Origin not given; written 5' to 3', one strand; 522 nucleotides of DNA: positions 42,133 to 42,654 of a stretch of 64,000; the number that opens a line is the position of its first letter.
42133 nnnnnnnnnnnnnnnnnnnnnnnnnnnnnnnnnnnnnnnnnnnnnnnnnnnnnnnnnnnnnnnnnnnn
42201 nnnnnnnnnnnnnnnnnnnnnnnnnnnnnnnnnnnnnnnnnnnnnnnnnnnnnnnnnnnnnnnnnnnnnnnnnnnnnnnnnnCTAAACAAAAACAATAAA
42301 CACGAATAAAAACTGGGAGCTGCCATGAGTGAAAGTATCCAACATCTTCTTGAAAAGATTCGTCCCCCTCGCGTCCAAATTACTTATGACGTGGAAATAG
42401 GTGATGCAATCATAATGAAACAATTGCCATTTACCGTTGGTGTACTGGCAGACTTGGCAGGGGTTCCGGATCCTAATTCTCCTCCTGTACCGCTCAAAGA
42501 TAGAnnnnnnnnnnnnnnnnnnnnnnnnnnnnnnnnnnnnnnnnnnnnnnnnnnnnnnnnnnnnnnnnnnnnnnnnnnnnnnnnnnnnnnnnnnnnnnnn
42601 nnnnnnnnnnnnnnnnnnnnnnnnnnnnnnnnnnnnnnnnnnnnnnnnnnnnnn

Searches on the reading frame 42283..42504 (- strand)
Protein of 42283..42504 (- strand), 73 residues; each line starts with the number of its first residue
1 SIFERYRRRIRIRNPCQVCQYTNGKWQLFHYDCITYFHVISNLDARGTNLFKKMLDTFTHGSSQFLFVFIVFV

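Call 47: search_protein_families(library=pfam, max_evalue=0.1, proteins=[window:42283-42504:-])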
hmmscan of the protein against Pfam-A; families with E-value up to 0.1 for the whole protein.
window:42283-42504:- (73 aa): 1 family
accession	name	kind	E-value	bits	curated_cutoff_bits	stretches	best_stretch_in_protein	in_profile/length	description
PF13832.12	zf-HC5HC2H_2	-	0.079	13.6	27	1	11-46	53-89/109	PHD-zinc-finger like domain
